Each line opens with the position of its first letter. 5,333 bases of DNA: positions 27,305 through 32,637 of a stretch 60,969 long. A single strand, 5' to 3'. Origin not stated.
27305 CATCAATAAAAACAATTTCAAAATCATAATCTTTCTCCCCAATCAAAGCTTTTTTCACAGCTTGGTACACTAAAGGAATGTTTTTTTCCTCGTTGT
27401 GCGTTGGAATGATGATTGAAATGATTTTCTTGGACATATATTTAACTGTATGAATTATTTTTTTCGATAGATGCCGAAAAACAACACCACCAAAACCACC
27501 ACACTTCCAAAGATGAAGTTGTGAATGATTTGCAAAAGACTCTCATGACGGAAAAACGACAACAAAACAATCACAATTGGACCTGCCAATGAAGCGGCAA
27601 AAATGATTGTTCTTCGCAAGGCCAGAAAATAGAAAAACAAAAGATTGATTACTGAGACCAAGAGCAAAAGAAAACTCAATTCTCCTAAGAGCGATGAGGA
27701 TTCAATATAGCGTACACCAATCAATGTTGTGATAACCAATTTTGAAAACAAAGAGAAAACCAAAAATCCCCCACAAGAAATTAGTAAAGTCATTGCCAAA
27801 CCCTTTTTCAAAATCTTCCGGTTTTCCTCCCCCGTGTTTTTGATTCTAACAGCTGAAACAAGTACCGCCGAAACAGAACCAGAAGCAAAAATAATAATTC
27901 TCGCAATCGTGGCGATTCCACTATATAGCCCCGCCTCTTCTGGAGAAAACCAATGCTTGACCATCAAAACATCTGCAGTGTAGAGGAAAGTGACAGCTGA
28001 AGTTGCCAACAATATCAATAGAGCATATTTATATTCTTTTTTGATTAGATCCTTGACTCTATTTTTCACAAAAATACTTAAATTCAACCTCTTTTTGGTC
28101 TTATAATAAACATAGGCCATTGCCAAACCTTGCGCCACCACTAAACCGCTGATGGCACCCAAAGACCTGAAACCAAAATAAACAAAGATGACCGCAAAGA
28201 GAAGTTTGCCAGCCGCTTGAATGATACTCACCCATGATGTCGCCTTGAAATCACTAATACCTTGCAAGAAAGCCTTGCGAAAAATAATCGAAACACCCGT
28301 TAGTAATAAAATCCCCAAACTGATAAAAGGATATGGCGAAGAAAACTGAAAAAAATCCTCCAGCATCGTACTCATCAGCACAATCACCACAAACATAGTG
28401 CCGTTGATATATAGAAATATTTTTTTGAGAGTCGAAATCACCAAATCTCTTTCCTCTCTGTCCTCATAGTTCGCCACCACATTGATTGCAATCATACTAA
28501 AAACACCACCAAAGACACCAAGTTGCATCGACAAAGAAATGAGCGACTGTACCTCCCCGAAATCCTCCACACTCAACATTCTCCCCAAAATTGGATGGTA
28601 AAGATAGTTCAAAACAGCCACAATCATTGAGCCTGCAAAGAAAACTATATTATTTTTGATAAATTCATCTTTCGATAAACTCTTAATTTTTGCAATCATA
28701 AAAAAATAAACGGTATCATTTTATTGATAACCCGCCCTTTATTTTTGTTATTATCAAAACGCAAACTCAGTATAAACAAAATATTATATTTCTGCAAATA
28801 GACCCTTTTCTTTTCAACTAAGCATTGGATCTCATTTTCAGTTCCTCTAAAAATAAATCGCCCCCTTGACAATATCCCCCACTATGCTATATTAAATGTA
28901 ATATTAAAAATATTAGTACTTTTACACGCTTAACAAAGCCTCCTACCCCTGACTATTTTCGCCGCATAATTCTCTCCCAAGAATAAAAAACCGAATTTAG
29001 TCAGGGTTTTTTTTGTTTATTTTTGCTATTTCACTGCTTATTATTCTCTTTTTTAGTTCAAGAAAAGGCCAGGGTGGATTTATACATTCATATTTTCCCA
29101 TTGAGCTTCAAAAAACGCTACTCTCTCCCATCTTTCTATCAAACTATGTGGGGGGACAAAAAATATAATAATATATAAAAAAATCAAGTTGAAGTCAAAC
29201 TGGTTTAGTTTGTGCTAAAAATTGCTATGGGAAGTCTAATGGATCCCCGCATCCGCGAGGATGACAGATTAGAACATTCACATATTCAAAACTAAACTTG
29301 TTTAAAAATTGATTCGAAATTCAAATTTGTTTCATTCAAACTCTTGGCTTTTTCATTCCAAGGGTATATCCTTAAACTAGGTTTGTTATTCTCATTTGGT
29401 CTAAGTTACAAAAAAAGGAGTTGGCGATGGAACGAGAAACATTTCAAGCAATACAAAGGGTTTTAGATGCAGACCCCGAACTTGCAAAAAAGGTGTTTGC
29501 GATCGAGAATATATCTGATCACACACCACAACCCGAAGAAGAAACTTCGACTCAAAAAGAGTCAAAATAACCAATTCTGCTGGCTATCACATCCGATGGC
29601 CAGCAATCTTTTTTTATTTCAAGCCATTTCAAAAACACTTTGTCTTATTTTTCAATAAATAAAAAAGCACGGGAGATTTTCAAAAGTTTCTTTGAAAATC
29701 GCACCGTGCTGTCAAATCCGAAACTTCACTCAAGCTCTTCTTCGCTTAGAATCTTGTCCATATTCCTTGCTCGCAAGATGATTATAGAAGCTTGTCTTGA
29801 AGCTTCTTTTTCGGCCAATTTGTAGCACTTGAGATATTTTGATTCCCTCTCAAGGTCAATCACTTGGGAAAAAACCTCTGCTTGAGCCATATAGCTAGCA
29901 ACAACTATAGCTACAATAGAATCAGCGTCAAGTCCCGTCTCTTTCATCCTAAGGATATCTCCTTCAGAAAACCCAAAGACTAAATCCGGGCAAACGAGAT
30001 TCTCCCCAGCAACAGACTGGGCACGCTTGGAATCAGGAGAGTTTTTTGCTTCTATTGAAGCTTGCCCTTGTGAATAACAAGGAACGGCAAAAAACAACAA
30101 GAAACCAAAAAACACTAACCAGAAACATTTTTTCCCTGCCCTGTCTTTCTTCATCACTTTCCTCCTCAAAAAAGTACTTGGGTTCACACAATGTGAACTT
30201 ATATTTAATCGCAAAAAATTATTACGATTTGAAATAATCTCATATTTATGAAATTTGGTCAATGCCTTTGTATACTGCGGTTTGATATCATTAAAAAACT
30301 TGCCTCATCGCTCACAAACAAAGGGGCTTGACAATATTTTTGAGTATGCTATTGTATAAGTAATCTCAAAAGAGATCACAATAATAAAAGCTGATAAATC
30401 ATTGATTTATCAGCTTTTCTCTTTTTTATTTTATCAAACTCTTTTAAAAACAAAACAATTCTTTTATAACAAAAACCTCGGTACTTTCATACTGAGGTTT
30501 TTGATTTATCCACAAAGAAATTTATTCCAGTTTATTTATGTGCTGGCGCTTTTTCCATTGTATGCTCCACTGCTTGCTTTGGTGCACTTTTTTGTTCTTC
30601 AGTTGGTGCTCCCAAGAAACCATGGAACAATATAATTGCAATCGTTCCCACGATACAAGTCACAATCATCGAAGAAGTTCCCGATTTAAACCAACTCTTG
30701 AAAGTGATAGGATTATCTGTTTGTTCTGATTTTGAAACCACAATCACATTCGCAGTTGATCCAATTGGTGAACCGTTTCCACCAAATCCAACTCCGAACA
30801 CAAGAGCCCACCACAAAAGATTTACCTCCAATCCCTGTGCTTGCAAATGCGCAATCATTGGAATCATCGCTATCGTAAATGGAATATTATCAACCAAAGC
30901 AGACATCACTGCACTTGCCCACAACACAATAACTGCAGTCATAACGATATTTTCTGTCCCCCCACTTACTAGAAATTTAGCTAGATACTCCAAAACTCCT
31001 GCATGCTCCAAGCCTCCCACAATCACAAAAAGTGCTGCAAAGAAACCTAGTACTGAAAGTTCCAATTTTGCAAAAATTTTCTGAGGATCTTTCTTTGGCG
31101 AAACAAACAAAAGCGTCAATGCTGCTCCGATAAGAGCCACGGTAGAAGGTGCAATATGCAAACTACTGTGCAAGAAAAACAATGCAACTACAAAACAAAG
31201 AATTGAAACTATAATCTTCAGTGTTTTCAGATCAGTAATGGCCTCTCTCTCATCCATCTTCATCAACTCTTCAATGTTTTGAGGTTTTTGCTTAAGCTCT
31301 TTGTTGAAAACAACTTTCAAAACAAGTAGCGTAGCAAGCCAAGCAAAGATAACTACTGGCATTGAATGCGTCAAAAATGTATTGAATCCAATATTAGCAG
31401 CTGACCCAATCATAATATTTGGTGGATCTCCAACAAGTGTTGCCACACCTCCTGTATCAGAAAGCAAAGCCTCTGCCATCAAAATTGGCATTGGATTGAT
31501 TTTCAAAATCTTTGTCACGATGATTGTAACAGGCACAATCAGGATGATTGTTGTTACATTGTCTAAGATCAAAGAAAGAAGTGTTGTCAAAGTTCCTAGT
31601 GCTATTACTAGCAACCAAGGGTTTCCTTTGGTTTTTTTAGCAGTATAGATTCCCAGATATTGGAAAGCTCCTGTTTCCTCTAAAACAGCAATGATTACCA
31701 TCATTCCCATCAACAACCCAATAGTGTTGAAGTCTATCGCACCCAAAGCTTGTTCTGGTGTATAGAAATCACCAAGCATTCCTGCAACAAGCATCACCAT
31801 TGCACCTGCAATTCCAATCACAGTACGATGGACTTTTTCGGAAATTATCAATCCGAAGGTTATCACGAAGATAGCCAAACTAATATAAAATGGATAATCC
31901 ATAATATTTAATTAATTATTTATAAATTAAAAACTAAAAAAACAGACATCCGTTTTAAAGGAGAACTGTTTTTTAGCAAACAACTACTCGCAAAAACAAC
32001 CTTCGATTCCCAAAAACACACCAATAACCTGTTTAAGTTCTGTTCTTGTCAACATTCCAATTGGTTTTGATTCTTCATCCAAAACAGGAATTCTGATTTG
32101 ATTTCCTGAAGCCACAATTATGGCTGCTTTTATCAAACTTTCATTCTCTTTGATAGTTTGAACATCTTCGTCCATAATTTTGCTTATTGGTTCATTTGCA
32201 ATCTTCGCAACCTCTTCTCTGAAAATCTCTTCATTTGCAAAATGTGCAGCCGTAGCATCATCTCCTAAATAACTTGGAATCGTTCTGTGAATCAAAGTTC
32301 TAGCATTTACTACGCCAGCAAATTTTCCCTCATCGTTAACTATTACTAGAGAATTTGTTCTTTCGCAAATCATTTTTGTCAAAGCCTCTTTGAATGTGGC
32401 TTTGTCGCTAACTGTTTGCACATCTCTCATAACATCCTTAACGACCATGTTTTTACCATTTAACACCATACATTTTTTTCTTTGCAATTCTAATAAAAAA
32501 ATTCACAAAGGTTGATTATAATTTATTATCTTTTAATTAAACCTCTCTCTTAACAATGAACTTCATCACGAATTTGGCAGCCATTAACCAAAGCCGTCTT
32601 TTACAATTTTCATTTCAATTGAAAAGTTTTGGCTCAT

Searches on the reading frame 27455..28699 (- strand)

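Call 83: search_protein_families(library=pfam, proteins=[window:27455-28699:-], max_evalue=0.001)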
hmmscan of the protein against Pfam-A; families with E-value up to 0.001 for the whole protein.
window:27455-28699:- (414 aa): 1 family
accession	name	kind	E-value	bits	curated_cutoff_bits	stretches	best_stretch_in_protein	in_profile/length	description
PF01943.22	Polysacc_synt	-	9.3e-16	58.5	28.2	1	14-275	2-261/274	Polysaccharide biosynthesis protein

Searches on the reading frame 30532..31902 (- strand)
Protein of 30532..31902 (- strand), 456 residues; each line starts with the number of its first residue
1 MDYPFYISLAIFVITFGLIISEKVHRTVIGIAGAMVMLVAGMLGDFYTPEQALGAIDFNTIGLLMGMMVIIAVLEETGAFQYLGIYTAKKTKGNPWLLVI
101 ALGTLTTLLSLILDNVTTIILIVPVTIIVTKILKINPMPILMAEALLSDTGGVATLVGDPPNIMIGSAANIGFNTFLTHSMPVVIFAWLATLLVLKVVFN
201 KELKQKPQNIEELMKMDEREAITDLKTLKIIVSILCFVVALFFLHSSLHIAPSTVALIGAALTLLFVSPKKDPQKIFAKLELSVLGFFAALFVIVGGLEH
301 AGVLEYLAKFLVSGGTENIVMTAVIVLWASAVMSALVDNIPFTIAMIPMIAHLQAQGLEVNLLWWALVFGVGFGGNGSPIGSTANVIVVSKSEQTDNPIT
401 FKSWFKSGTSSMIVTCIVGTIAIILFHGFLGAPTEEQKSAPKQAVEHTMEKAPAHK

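Call 55: find_related_loci(query=window:30532-31902:-, collection=metagenome_contigs, flank=6000)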
Query window:30532-31902:- (456 aa) in metagenome_contigs; peptide patterns used: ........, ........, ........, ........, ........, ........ (x = any residue, [..] = any of these).
117 stretches matched a pattern; 35 encode a relative of the query (tblastn E <= 1e-3); 35 distinct loci.
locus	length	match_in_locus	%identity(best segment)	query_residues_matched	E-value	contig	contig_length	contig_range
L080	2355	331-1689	81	1-456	0e+0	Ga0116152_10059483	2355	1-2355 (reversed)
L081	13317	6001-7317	82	1-439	0e+0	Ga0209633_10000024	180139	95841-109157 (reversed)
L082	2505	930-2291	72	4-455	0e+0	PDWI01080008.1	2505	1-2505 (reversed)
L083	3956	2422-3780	73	4-455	0e+0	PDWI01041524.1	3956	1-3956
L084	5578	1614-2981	70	1-456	0e+0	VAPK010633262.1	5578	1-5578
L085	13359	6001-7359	73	4-455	0e+0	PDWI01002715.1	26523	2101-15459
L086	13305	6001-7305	67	5-439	0e+0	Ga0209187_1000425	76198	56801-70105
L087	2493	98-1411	66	2-439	0e+0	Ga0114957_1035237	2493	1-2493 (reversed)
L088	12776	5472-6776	64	4-438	3e-174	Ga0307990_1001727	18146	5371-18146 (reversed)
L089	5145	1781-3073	61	4-430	1e-177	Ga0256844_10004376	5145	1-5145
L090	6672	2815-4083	63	7-429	1e-173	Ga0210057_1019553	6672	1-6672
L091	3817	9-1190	67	46-439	7e-176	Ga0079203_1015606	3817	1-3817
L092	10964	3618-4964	59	7-455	7e-162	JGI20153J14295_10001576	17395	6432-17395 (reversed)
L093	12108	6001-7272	62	7-430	2e-161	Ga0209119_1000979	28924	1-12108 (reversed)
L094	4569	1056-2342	61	7-435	7e-164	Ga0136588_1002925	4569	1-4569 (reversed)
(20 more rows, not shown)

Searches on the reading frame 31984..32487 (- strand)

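Call 7: search_protein_families(library=pfam, proteins=[window:31984-32487:-], max_evalue=0.1)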
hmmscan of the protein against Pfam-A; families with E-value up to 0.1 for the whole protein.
window:31984-32487:- (167 aa): 3 families
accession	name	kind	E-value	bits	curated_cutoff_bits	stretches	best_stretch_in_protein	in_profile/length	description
PF00571.33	CBS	-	2.2e-18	66.8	24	2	101-155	1-55/57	CBS domain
PF11657.13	Activator-TraM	-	0.051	14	24.4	1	64-157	25-109/142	Transcriptional activator TraM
PF00382.24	TFIIB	-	0.064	13.7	23.6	0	81-127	13-59/92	Transcription factor TFIIB repeat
